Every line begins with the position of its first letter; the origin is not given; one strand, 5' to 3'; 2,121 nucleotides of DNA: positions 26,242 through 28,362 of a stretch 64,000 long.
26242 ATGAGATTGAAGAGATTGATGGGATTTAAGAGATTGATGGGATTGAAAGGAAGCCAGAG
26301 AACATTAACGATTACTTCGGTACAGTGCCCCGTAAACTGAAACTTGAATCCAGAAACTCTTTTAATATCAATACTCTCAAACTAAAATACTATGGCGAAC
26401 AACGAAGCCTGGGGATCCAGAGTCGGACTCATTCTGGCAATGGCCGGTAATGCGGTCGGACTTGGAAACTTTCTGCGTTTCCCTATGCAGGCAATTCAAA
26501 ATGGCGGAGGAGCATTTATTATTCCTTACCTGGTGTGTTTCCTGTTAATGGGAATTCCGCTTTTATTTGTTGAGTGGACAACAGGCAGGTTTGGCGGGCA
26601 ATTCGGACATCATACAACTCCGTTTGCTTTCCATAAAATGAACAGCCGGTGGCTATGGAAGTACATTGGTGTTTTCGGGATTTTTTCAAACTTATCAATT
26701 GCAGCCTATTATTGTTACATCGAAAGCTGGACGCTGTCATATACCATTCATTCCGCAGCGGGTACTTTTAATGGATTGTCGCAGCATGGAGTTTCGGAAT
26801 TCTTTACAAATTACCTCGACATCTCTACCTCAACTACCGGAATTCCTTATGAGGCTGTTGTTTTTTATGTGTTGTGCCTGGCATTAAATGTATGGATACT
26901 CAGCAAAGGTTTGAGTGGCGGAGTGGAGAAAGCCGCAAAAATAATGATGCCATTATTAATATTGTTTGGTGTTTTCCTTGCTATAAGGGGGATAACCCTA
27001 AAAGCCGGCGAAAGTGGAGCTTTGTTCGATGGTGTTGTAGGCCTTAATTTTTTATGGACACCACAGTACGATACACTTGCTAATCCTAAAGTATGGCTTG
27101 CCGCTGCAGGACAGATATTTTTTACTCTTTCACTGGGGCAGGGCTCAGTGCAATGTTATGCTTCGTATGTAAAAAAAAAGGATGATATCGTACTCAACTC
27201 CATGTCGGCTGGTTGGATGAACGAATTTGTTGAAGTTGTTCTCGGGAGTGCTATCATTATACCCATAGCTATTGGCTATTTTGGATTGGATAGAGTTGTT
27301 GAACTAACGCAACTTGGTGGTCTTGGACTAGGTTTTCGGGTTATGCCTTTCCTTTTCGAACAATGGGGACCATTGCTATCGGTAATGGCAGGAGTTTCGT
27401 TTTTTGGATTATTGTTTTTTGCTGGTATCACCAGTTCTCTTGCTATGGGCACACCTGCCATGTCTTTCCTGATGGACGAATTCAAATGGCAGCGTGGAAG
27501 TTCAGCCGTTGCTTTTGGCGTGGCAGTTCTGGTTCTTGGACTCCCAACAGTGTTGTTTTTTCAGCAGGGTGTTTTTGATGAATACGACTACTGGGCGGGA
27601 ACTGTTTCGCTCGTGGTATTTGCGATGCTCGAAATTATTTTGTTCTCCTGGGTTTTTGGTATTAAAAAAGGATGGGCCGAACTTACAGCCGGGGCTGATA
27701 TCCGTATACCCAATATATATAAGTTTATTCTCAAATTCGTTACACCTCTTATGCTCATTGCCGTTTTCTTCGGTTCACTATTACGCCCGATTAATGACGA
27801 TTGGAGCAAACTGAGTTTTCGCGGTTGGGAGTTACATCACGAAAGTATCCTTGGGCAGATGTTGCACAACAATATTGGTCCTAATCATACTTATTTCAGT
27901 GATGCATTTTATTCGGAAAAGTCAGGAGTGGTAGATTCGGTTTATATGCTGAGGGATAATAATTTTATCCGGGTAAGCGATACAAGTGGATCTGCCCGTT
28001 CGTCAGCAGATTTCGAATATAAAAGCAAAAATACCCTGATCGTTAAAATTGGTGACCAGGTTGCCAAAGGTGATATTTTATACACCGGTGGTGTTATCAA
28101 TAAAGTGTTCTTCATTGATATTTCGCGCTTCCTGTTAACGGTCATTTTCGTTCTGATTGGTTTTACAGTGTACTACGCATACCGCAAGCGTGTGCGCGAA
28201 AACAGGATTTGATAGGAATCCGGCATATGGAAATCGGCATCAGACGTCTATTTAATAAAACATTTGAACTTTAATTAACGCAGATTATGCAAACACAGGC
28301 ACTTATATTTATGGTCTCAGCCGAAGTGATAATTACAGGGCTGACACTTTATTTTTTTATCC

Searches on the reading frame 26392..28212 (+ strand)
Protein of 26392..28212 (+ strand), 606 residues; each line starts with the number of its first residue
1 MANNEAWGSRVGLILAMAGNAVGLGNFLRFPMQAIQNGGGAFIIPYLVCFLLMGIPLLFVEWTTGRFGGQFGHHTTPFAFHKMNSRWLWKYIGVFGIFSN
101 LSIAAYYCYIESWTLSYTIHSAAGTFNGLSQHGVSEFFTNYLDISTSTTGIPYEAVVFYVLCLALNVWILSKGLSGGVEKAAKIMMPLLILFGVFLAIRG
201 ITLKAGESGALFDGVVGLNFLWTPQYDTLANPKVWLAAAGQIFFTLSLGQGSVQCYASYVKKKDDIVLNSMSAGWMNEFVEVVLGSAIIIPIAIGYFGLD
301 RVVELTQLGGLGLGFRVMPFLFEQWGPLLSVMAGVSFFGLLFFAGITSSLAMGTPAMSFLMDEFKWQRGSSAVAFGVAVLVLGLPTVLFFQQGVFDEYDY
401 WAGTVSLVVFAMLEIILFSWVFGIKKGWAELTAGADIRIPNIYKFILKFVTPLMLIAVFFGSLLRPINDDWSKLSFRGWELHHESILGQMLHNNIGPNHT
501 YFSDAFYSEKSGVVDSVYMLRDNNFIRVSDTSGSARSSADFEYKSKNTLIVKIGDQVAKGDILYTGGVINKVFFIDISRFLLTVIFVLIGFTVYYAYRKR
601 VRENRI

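Call 7: search_protein_families(library=ncbifam, proteins=[window:26392-28212:+])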
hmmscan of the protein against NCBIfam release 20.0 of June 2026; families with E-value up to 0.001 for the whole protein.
window:26392-28212:+ (606 aa): 1 family
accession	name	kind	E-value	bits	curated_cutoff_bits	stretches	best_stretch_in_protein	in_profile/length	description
NF037979.1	Na_transp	subfamily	8.3e-18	64.5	50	1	13-389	7-345/419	sodium-dependent transporter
